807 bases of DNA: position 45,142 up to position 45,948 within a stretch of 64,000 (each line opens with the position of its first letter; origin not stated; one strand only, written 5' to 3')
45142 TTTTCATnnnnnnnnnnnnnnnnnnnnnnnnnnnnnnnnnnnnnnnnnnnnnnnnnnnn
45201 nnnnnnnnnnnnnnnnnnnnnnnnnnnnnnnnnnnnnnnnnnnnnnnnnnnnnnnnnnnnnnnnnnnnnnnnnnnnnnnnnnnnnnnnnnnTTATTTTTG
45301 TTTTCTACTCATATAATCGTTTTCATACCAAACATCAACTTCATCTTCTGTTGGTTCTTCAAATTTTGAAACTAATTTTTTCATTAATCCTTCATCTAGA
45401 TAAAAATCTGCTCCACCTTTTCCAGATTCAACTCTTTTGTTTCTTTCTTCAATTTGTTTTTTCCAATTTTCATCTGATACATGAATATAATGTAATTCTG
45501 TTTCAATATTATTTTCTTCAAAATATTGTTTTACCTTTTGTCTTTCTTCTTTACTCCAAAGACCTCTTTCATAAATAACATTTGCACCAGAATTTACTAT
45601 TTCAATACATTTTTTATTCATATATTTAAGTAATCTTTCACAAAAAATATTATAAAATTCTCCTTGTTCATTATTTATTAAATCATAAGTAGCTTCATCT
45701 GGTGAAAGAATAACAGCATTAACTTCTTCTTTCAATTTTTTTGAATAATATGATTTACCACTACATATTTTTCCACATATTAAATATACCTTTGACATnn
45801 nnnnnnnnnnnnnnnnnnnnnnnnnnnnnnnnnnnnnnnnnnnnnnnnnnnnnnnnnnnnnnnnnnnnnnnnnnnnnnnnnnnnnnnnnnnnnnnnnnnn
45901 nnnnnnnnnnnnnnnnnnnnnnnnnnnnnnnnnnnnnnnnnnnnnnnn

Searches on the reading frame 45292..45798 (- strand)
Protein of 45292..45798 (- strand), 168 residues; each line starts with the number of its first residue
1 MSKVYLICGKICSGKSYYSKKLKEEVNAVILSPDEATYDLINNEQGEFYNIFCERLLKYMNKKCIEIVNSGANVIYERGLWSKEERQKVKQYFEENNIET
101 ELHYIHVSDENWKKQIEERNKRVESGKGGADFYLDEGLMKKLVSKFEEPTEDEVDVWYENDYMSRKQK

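Call 6: search_protein_families(library=ncbifam, proteins=[window:45292-45798:-])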
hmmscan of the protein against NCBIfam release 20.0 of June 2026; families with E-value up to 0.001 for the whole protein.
window:45292-45798:- (168 aa): 0 families

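Call 7: search_protein_families(library=pfam, proteins=[window:45292-45798:-])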
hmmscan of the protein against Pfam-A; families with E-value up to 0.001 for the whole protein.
window:45292-45798:- (168 aa): 3 families
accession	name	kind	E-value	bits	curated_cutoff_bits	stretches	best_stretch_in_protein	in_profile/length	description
PF13671.12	AAA_33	-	2.8e-15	57.3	27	1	5-123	2-122/143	AAA domain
PF06414.18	Zeta_toxin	-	3.6e-08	33.5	22.3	1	3-121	17-145/199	Zeta toxin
PF08433.16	KTI12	-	0.00021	21.4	22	1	6-151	5-142/271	Chromatin associated protein KTI12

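Call 52: search_solved_structures(query=window:45292-45798:-, max_evalue=0.1)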
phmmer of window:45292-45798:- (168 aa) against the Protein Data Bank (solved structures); distinct sequences matched with E-value up to 0.1: 0.

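Call 53: search_protein_families(library=padloc, proteins=[window:45292-45798:-], max_evalue=0.01)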
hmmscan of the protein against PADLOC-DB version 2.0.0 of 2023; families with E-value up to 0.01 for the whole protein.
window:45292-45798:- (168 aa): 0 families
